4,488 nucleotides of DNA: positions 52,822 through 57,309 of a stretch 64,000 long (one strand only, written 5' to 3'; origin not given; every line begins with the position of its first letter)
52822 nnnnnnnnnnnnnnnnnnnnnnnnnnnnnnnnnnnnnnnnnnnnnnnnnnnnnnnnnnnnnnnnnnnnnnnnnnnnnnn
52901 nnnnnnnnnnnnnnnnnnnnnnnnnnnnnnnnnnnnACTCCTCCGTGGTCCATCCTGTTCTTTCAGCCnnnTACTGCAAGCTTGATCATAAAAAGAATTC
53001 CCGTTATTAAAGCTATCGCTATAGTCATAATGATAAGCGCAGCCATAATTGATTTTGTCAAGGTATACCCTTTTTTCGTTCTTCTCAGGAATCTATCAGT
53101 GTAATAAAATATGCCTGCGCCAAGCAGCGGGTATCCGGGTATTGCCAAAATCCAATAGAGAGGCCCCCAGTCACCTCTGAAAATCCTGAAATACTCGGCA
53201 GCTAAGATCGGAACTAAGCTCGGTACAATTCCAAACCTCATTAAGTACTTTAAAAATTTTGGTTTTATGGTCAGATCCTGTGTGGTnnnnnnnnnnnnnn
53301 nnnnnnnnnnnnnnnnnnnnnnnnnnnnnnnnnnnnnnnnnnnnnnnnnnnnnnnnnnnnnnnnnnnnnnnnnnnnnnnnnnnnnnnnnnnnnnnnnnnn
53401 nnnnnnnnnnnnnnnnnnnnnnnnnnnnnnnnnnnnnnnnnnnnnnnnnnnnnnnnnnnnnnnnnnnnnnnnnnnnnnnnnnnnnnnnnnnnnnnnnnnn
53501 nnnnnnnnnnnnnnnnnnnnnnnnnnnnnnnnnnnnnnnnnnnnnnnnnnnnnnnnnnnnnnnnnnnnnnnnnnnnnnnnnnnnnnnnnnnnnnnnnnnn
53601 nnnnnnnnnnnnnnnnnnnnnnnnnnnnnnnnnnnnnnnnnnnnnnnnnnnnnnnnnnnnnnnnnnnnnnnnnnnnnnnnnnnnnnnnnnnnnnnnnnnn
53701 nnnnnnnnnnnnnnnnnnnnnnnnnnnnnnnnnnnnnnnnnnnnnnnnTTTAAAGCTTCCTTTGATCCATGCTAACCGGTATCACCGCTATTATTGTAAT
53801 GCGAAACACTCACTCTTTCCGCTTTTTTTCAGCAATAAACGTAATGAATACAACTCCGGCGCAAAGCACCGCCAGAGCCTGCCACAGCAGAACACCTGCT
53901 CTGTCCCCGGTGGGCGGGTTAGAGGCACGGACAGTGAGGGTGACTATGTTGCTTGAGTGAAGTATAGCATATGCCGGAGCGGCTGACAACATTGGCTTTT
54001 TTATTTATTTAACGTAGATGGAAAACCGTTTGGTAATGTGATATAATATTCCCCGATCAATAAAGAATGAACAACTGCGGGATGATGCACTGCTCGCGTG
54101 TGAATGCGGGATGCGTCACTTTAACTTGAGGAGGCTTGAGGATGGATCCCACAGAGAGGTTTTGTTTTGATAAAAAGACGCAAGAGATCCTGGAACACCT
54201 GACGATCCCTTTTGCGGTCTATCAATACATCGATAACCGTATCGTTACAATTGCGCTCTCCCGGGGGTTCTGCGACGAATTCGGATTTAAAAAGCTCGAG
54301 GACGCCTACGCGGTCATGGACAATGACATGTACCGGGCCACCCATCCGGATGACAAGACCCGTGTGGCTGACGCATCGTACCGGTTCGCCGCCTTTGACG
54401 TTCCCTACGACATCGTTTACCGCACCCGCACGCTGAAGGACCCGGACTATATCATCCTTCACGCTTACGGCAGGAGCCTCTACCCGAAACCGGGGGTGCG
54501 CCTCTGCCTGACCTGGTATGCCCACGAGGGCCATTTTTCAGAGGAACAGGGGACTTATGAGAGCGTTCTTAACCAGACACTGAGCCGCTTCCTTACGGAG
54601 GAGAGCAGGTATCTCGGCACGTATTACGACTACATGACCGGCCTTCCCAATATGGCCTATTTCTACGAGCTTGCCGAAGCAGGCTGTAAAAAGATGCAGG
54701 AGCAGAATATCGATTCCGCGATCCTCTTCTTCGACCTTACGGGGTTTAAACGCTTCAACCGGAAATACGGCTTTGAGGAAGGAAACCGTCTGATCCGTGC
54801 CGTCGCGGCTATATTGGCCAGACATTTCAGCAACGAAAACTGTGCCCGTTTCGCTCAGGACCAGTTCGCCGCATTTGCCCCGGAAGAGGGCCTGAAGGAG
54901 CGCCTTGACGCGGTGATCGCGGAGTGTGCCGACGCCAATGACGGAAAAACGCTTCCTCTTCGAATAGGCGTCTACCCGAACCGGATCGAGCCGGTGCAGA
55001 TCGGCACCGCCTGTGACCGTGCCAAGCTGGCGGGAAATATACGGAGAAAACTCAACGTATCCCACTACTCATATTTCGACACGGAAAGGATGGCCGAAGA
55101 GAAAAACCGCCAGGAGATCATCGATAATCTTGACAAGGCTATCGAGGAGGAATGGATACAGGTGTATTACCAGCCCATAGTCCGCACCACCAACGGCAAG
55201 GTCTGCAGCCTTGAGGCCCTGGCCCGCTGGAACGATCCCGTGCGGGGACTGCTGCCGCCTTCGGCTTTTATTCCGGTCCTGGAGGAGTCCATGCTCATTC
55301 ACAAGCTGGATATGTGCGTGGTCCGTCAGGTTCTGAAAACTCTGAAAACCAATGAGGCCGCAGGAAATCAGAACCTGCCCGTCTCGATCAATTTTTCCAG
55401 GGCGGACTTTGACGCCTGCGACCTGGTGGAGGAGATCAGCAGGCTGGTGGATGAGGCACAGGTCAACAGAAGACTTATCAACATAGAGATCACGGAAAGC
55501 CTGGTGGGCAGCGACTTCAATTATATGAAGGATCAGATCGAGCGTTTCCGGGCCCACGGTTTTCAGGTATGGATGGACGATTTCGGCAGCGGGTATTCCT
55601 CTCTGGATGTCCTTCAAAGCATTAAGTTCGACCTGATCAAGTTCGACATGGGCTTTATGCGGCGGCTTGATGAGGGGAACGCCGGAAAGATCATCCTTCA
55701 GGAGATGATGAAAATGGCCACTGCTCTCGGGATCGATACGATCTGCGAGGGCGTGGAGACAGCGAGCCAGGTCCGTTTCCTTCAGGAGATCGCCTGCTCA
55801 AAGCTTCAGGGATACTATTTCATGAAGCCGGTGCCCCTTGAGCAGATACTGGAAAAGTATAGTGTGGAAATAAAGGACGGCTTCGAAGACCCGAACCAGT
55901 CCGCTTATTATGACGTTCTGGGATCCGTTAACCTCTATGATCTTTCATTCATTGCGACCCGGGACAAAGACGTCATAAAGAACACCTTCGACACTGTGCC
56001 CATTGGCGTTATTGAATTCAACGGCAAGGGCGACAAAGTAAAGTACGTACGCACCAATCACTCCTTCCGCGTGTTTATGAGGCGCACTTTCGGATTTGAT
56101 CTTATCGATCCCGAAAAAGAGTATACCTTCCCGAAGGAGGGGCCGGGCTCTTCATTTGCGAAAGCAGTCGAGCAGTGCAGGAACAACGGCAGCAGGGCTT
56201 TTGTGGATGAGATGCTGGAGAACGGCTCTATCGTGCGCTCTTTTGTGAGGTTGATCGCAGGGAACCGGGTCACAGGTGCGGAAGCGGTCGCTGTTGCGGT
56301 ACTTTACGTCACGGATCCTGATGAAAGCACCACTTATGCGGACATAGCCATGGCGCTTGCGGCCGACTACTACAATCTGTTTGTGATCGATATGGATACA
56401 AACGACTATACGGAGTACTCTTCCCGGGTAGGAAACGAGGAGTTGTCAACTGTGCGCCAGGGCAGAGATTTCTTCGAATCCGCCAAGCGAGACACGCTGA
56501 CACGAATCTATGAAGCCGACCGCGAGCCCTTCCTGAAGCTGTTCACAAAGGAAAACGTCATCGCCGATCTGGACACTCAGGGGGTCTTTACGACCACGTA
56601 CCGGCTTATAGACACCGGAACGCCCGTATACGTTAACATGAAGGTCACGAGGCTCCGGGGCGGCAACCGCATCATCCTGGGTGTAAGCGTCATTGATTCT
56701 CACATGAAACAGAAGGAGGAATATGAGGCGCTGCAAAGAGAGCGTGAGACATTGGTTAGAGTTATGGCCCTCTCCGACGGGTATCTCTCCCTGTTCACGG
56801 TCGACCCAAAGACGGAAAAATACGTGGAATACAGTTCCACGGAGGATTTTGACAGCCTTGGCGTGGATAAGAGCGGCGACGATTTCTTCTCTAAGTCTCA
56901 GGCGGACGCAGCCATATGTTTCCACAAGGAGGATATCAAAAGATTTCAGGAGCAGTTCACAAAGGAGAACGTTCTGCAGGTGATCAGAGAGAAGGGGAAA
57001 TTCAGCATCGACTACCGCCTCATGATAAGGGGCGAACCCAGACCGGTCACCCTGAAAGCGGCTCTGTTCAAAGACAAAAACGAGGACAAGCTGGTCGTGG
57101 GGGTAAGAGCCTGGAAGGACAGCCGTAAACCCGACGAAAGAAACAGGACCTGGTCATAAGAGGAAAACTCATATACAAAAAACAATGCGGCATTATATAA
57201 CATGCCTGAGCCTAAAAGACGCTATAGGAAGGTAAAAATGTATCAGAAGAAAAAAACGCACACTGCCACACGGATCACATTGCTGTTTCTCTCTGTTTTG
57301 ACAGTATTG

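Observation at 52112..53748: Tandem TIR-domain proteins each fused to C-terminal transmembrane helices, in a low-GC islet without a known partner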

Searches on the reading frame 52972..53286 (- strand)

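Call 26: search_protein_families(library=pfam, proteins=[window:52972-53286:-], max_evalue=10)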
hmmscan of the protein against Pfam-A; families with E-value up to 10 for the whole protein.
seq(105 aa): 2 families
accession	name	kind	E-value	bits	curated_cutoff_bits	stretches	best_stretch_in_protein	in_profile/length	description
PF16927.11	HisKA_7TM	-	0.0021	18.4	28.6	1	30-101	122-188/224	N-terminal 7TM region of histidine kinase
PF05231.19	MASE1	-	0.0046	16.5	29.8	1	24-101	54-130/299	MASE1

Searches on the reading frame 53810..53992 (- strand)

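Call 19: search_protein_families(library=ncbifam, proteins=[window:53810-53992:-], max_evalue=1)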
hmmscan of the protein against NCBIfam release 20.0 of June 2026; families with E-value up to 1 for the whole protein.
window:53810-53992:- (60 aa): 2 families
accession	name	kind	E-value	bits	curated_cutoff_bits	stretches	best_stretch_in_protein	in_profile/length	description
NF033846.1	Rumino_NPXTG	domain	0.0024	18.1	23.5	1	25-51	1-26/30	NPXTG-anchored protein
NF033073.1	LPXTG_double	subfamily_domain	0.057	13.4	48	1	23-59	31-65/66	doubled motif LPXTG anchor domain-containing protein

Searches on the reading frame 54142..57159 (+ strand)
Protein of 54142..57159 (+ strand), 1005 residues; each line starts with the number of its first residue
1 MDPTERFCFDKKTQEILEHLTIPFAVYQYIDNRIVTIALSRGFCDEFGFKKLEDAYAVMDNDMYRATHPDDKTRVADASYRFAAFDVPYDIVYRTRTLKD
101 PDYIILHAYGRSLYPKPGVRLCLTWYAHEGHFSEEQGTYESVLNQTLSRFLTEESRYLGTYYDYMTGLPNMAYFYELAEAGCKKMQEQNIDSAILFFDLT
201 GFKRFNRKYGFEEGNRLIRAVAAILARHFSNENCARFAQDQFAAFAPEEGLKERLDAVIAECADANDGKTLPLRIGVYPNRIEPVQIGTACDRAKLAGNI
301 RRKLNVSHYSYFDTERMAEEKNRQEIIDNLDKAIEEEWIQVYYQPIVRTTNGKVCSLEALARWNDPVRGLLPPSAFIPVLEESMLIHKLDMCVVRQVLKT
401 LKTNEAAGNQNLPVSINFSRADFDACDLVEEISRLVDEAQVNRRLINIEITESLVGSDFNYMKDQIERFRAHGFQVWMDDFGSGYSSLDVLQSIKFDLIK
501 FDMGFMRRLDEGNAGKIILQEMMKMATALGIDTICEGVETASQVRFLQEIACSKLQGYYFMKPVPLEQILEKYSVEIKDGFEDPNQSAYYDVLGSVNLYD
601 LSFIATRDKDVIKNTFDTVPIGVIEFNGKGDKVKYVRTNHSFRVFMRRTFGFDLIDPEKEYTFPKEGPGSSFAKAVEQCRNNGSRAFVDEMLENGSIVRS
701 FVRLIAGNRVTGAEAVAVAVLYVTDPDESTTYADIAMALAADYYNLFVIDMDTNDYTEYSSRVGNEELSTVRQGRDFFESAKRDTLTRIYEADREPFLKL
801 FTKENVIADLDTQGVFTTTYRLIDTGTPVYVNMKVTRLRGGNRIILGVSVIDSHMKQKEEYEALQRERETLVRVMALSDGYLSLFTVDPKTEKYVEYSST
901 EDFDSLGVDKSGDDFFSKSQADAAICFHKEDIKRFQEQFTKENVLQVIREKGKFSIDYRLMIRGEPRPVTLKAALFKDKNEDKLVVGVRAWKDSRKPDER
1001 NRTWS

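Call 55: find_encoding_contigs(protein=window:54142-57159:+, flank=6000, max_places=8)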
Protein window:54142-57159:+ (1005 aa): no gene with exactly this product is on record in the collection.
